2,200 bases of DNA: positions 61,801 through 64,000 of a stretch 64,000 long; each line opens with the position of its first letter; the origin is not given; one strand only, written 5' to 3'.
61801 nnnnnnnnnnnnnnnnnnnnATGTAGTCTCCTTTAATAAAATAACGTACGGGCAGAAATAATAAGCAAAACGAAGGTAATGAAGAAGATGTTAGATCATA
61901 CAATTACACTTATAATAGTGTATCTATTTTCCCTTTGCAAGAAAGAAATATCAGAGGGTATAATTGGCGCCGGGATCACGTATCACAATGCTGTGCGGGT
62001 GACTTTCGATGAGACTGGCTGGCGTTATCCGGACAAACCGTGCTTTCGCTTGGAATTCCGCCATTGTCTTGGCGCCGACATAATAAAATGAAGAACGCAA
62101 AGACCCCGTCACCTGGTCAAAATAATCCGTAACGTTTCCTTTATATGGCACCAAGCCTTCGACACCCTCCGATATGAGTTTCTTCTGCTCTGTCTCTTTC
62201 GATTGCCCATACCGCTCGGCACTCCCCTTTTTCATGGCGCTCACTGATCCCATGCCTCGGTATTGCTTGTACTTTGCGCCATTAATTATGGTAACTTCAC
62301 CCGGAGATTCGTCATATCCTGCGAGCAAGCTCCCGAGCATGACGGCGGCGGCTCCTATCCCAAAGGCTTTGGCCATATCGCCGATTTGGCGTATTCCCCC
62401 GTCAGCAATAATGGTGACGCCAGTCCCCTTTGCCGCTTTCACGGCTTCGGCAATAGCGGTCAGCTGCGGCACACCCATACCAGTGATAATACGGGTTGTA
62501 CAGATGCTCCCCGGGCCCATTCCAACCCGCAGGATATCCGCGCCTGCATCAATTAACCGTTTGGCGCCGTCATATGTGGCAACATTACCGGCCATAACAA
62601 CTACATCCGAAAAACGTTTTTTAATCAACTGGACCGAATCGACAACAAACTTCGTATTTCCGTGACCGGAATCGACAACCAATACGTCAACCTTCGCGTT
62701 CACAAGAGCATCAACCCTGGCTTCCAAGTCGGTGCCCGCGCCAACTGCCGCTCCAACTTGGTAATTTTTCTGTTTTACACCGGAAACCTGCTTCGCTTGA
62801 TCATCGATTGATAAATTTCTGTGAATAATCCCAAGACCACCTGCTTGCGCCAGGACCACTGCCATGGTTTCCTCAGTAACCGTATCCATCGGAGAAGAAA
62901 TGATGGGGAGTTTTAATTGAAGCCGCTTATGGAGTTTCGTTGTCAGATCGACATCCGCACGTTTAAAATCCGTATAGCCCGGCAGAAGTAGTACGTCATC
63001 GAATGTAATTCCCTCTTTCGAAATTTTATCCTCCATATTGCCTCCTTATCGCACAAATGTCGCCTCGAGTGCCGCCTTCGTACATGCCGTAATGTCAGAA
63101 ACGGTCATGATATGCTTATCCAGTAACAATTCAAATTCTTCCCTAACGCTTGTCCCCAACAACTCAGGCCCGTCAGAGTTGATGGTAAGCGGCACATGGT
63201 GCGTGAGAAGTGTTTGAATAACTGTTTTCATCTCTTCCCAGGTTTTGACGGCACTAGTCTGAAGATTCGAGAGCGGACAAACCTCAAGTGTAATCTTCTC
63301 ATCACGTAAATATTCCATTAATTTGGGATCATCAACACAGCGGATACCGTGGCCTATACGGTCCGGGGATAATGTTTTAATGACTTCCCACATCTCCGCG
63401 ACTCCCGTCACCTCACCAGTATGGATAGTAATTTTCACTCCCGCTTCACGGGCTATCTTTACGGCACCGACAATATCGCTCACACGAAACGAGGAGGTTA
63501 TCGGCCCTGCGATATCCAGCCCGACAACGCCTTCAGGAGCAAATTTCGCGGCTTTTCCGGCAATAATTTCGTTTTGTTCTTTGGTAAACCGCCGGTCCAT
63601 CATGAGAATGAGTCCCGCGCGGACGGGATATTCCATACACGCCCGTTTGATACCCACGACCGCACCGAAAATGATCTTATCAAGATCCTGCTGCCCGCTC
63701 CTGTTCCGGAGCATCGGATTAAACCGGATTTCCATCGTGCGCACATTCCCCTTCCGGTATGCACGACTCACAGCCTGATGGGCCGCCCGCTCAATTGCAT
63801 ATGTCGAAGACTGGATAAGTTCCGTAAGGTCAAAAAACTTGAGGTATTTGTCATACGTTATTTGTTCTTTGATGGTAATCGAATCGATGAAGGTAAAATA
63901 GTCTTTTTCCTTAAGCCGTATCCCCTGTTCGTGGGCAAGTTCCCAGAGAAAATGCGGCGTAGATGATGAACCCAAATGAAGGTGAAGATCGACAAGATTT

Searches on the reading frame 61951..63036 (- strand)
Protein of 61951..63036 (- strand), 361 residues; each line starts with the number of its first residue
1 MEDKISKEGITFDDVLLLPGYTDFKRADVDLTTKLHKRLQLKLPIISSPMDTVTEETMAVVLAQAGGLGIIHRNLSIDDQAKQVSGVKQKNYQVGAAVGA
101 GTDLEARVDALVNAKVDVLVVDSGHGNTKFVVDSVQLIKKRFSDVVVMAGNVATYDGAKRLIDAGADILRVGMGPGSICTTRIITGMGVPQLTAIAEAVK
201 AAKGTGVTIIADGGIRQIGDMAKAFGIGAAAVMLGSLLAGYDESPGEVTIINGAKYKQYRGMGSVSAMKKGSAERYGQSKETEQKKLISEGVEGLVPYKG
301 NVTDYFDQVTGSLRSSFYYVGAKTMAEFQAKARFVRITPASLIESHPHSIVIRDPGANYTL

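Call 73: search_protein_families(library=pfam, proteins=[window:61951-63036:-], max_evalue=0.001)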
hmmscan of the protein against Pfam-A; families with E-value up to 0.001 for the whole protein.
window:61951-63036:- (361 aa): 4 families
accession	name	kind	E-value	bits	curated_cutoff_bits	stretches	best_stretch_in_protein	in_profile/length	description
PF00478.31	IMPDH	-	4.8e-139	463.6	25.6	1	9-348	1-345/345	IMP dehydrogenase / GMP reductase domain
PF03060.21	NMO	-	9.6e-10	38.8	28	1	94-247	92-234/331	Nitronate monooxygenase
PF01070.24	FMN_dh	-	1.2e-05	25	24.9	1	122-236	197-303/350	FMN-dependent dehydrogenase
PF04131.20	NanE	-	0.00056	19.6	27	0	106-238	55-176/192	Putative N-acetylmannosamine-6-phosphate epimerase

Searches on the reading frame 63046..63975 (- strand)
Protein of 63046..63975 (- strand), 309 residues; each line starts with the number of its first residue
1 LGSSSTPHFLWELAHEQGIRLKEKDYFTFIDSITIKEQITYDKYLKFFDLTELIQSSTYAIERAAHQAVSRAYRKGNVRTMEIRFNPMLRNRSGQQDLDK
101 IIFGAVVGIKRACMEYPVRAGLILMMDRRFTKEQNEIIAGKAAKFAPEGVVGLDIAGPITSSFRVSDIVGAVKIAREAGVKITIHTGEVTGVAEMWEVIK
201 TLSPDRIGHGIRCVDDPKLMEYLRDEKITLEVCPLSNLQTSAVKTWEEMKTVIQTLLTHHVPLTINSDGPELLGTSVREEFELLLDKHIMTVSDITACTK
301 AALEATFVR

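Call 73: search_protein_families(library=pfam, proteins=[window:63046-63975:-], max_evalue=0.001)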
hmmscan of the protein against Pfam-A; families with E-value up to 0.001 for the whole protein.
window:63046-63975:- (309 aa): 1 family
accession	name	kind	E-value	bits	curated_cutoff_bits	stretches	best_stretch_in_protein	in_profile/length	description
PF00962.28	A_deaminase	-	1.2e-56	192.6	27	1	6-308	14-315/330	Adenosine deaminase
